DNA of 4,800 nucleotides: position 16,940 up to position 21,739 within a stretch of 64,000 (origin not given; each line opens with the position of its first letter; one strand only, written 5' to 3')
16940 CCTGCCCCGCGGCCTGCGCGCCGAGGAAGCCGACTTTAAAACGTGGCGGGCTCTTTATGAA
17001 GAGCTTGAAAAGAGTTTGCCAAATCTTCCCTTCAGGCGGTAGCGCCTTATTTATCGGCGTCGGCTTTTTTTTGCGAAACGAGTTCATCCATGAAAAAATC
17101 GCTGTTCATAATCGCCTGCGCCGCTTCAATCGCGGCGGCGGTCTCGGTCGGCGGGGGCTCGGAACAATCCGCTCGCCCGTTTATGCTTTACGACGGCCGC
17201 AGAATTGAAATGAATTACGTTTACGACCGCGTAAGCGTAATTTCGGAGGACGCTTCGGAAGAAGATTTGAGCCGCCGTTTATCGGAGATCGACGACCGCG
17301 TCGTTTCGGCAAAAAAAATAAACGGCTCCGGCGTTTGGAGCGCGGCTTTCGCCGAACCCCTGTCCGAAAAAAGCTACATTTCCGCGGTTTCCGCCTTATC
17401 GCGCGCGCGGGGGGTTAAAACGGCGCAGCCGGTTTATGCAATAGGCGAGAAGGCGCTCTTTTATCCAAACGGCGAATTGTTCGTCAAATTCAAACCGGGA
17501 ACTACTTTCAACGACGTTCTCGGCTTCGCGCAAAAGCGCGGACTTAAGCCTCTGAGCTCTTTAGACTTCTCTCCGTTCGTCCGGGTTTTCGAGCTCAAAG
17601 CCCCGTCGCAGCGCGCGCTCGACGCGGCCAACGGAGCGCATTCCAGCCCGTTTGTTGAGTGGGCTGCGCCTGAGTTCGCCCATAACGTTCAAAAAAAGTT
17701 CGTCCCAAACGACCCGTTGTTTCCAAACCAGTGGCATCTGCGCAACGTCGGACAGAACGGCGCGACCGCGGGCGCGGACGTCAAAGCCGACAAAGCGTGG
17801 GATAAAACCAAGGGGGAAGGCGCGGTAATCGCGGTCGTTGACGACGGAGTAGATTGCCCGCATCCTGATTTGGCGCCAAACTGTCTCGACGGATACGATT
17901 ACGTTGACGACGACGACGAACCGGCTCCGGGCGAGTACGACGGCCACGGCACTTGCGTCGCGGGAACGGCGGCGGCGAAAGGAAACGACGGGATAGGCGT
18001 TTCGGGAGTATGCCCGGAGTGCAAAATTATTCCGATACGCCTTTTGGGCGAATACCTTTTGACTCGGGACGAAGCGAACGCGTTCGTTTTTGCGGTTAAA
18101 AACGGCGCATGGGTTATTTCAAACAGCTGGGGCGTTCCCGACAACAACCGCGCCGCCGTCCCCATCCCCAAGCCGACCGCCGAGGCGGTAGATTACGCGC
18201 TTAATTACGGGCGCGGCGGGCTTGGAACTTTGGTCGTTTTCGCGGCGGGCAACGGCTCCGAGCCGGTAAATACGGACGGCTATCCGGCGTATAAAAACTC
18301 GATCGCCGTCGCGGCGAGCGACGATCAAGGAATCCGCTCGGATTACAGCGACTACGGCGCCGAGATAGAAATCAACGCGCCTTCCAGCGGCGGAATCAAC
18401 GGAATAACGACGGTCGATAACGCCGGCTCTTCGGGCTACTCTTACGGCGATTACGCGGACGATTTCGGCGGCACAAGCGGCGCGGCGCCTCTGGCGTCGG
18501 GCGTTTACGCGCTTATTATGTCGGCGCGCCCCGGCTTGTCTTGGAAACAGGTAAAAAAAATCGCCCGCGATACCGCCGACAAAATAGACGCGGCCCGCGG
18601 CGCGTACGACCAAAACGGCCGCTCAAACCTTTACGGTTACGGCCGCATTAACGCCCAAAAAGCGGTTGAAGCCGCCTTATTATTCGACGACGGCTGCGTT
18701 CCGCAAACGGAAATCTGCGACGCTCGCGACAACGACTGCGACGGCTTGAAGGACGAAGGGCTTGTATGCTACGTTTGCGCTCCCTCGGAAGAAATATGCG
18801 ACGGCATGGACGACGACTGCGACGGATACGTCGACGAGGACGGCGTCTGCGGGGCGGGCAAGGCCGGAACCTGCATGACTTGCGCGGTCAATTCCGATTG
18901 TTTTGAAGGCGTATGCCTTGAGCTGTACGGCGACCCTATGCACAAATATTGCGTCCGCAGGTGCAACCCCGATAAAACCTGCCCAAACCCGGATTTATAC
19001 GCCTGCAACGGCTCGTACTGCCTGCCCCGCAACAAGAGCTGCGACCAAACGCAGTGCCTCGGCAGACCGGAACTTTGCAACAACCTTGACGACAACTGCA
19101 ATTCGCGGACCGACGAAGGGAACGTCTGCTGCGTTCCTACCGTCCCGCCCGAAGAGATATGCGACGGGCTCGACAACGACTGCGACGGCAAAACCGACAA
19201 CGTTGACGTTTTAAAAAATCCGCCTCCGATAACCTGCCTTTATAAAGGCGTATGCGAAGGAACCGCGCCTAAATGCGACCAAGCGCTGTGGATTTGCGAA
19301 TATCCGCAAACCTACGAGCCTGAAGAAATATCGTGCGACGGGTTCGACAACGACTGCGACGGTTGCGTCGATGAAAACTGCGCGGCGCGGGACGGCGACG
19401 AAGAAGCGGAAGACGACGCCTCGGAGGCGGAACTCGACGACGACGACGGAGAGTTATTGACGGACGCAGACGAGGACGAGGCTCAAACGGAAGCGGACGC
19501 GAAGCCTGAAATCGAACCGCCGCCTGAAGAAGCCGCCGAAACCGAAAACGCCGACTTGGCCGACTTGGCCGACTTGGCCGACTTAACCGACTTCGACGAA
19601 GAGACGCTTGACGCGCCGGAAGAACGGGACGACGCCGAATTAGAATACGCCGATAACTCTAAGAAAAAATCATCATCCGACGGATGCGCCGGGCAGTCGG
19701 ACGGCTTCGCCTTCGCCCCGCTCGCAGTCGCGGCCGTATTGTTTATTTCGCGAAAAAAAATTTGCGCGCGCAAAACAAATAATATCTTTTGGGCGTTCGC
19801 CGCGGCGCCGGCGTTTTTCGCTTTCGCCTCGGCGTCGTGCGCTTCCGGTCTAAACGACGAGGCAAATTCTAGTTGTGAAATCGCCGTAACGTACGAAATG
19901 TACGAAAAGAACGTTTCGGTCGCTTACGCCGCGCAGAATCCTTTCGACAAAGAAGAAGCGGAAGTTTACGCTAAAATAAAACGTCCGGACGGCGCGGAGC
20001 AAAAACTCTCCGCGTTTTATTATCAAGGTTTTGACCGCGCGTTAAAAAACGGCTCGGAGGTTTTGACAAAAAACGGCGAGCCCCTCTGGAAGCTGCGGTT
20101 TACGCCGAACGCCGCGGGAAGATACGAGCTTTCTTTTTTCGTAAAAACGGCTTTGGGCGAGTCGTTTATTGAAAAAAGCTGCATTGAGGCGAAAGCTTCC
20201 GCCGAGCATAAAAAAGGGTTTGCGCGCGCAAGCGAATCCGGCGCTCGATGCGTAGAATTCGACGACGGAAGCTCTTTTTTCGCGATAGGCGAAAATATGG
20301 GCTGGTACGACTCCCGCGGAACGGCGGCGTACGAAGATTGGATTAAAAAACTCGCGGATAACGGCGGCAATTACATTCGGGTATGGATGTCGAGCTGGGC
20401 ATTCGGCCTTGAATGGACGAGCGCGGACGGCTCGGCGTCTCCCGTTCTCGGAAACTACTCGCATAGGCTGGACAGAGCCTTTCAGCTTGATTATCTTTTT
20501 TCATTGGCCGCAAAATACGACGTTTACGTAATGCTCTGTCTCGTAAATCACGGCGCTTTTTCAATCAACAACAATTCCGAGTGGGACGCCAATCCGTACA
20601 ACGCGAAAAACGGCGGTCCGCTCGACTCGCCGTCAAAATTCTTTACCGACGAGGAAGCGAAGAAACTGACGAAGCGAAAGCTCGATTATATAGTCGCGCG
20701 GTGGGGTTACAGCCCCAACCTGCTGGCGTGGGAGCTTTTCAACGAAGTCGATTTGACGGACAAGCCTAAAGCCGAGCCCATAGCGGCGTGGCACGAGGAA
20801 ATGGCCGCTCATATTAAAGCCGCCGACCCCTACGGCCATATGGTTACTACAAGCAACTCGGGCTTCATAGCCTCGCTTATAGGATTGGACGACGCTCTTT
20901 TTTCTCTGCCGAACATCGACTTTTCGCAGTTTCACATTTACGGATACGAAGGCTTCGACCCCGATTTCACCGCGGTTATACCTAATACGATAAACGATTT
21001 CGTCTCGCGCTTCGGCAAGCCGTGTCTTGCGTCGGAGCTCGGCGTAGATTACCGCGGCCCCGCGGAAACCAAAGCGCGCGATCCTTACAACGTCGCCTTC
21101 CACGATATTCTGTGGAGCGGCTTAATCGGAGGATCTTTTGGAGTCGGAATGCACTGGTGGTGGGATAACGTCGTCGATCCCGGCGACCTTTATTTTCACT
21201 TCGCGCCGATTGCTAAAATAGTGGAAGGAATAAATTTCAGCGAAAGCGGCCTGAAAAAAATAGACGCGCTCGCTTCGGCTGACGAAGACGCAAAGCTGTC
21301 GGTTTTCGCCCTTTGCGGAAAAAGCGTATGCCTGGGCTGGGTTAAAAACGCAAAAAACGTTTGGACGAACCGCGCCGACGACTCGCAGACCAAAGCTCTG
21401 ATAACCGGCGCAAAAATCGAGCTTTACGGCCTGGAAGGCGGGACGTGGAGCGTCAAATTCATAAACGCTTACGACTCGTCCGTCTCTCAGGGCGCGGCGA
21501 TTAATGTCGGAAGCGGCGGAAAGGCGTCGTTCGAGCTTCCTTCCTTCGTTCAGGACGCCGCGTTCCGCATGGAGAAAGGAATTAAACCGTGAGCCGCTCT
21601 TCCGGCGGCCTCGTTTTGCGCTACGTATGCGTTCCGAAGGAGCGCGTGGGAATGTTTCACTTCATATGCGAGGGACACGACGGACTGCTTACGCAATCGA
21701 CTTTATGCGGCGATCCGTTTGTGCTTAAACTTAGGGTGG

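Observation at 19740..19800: A8 homopolymer at the junction of an S8-protease/sorting-tail module and a signal-peptide + GH5-like module inside one 1500-aa ORF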

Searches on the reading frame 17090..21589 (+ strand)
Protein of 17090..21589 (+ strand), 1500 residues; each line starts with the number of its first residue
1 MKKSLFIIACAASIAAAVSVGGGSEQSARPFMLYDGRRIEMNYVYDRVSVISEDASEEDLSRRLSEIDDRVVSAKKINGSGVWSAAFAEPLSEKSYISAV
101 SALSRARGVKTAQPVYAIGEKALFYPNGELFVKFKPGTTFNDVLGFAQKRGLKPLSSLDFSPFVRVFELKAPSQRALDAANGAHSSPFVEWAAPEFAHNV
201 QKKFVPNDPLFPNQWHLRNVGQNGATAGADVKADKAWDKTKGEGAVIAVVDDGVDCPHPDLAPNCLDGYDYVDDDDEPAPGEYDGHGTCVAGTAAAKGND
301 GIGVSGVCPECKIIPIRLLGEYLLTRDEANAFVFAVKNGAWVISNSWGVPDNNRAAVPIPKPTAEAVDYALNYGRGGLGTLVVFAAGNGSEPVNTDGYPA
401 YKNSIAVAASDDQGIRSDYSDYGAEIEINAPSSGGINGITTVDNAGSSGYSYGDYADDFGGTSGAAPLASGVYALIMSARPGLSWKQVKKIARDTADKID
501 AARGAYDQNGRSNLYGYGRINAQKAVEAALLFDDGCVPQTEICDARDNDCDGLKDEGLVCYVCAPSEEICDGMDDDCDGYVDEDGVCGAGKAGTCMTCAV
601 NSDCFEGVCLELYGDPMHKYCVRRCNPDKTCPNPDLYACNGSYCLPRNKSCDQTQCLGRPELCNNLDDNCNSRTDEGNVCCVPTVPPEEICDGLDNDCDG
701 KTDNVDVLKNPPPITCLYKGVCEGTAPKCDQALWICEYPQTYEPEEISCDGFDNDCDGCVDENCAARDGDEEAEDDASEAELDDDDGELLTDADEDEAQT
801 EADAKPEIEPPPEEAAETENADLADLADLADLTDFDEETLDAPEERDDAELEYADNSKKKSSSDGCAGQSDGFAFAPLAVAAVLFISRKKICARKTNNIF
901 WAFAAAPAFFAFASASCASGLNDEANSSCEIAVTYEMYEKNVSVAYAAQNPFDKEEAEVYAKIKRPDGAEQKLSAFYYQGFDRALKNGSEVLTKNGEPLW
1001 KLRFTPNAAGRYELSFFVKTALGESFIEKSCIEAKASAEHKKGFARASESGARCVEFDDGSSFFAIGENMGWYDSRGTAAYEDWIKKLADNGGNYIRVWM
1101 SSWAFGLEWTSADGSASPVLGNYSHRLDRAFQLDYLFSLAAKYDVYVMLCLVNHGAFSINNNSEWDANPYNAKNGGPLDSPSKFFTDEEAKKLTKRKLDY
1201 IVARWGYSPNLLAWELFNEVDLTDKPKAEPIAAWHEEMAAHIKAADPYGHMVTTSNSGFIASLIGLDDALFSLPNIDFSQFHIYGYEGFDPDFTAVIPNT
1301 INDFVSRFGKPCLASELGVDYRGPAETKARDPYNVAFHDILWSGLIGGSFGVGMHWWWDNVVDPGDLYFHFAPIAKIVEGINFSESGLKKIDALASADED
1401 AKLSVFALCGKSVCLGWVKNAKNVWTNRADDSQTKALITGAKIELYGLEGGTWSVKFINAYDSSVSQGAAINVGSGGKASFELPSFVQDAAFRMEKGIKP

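Call 3: search_protein_families(library=pfam, proteins=[window:17090-21589:+], max_evalue=0.01)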
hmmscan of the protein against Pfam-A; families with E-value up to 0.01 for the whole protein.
window:17090-21589:+ (1500 aa): 3 families
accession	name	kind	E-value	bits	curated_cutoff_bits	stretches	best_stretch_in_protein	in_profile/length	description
PF00082.27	Peptidase_S8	-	4.2e-52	177.7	21.8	1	242-518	1-288/288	Subtilase family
PF11617.13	Cu-binding_MopE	-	1.3e-17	64.1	27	4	689-703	15-29/30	Putative metal-binding motif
PF16586.11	DUF5060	-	0.00036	21.2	27.2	1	935-1013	5-64/70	Domain of unknown function (DUF5060)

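Call 4: search_protein_families(library=ncbifam, proteins=[window:17090-21589:+], max_evalue=0.01)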
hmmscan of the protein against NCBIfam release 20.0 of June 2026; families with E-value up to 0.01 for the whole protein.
window:17090-21589:+ (1500 aa): 4 families
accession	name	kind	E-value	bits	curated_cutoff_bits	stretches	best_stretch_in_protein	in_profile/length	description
TIGR03921.1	T7SS_mycosin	equivalog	9.7e-48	163.1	278.75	1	232-530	2-289/353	type VII secretion-associated serine protease mycosin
NF033595.1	denti_PrtP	equivalog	7.4e-18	64.5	300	2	381-540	368-513/606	dentilisin complex serine proteinase subunit PrtP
TIGR03895.1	protease_PatA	subfamily_domain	1.1e-05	24.4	421.05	1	286-480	1-180/606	PatA/PatG family cyanobactin maturation protease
NF051851.1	AtpSerPepEprS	equivalog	1.7e-05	23.1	1700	0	440-526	282-363/988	autotransporter serine peptidase EprS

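Call 6: find_encoding_contigs(protein=window:17090-21589:+, flank=5000, max_places=6)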
Protein window:17090-21589:+ (1500 aa): no gene with exactly this product is on record in the collection.

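Call 8: find_related_loci(query=window:17090-21589:+, collection=genome_contigs, flank=10000)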
Query window:17090-21589:+ (1500 aa) in genome_contigs; peptide patterns used: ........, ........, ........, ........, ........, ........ (x = any residue, [..] = any of these).
51 stretches matched a pattern; 19 encode a relative of the query (tblastn E <= 1e-3); 18 distinct loci.
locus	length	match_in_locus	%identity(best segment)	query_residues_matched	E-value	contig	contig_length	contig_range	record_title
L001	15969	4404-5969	39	912-1440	4e-106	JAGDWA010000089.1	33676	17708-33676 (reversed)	MAG: Thermofilum sp. isolate KUA_Bin21 NODE_219_length_33676_cov_4.092412, whole genome shotgun sequence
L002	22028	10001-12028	33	935-1497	4e-68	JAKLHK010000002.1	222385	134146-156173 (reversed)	MAG: Bacteroidetes bacterium isolate RA.bin61 RA.bin61_2, whole genome shotgun sequence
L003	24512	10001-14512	31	463-763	4e-14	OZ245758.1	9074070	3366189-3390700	MAG: Polyangiales bacterium isolate 1b4c1a86-0460-4abd-8bdf-cdfbe91d77c6 genome assembly, chromosome: 1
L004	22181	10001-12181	32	511-769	4e-13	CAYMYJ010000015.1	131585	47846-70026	MAG TPA_asm: uncultured Bradymonadales bacterium isolate SRP118108_co3_390 genome assembly, contig: NODE_28_length_13158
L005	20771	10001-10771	28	231-503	6e-13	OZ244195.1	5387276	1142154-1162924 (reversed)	MAG: Acidimicrobiales bacterium isolate 87519b6a-d5ff-410c-9faf-bc6ff523b0ec genome assembly, chromosome: 1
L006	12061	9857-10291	46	646-763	2e-12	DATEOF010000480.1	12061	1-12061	MAG TPA_asm: Polyangiales bacterium isolate SMAG_U8988 k141_1654602, whole genome shotgun sequence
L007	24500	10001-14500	31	468-763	5e-13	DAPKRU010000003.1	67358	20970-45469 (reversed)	MAG TPA_asm: Polyangiaceae bacterium LLY-WYZ-15_(1-7) isolate LLY-WYZ-15_3 k141_661803, whole genome shotgun sequence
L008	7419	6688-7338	30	540-761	9e-12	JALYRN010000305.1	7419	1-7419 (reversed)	MAG: Myxococcota bacterium isolate MDV bin90 SD1454_NODE_3543_length_7419_cov_2.904142, whole genome shotgun sequence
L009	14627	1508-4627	29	523-774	1e-8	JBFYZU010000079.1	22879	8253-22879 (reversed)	MAG: Myxococcota bacterium isolate PPR_0446 PPR_0446.fa_k121_845607, whole genome shotgun sequence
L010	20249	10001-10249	36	535-762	2e-7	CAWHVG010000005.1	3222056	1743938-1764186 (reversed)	MAG: uncultured proteobacterium isolate MFD02416.bin.1.293 genome assembly, contig: contig_6130, whole genome shotgun se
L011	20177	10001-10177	54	560-710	1e-5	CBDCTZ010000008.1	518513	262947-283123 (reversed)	MAG: Polyangiaceae bacterium isolate 4c7673ea-cc67-4993-aab5-aed0b62f3259 genome assembly, contig: contig_8, whole genom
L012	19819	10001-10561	29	564-762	3e-5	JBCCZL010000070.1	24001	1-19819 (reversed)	MAG: Myxococcota bacterium isolate P01_F01_bin.34 k141_398762_length_24001_cov_16.9743, whole genome shotgun sequence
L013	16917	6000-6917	33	536-762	1e-15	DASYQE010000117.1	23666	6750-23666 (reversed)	MAG TPA_asm: Candidatus Polarisedimenticolia bacterium isolate SMAG_U4477 k141_827656, whole genome shotgun sequence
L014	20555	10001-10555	28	570-761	9e-5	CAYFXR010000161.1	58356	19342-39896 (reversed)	MAG TPA_asm: uncultured Nitrospiraceae bacterium isolate ERP108616_co1_67 genome assembly, contig: k119_1781137, whole g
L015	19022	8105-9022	32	536-766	9e-15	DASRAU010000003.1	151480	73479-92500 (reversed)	MAG TPA_asm: Verrucomicrobiia bacterium isolate SMAG_U11126 k141_2995405, whole genome shotgun sequence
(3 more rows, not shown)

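Call 58: search_protein_representatives(protein=window:17990-21589:+)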
Query: 1200 residues. Proteins with E-value up to 0.001 (for the whole library): 31995; up to 1e-10: 11852; up to 1e-30: 2332. The best 150 are listed.
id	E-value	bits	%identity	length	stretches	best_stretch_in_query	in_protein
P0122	2.3e-191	655.3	58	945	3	1-462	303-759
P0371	2.6e-154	532.6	50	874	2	3-462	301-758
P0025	2.7e-147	509.4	45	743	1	628-1196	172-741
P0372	3.0e-144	499.2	43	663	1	610-1194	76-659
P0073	1.2e-139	484.0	43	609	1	618-1196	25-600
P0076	5.4e-139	481.8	44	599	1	634-1195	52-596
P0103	5.5e-131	455.3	42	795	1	633-1194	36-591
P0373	7.5e-126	438.3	49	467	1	738-1196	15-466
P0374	4.6e-124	432.4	50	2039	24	236-289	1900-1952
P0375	2.2e-121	423.5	42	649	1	624-1197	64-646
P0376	1.4e-117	410.9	43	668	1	647-1195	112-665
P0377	5.0e-117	409.1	40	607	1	630-1196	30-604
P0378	6.1e-117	408.8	38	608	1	600-1192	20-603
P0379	6.0e-116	405.5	38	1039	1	612-1196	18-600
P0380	4.3e-115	402.7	41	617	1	648-1196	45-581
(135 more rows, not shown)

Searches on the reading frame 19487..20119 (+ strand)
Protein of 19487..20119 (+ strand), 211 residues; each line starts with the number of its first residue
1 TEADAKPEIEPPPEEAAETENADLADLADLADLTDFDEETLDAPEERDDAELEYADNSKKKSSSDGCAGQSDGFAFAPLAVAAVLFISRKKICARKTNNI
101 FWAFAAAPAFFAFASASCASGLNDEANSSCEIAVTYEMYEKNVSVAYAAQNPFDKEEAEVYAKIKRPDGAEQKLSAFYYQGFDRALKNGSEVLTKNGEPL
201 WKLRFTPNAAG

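Call 23: find_related_loci(query=window:19487-20119:+, collection=metagenome_contigs, flank=6000)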
Query window:19487-20119:+ (211 aa) in metagenome_contigs; peptide patterns used: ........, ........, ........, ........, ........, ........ (x = any residue, [..] = any of these).
102 stretches matched a pattern; 1 encode a relative of the query (tblastn E <= 1e-3); 1 distinct loci.
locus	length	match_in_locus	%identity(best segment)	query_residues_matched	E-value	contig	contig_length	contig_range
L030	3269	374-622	32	113-192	2e-6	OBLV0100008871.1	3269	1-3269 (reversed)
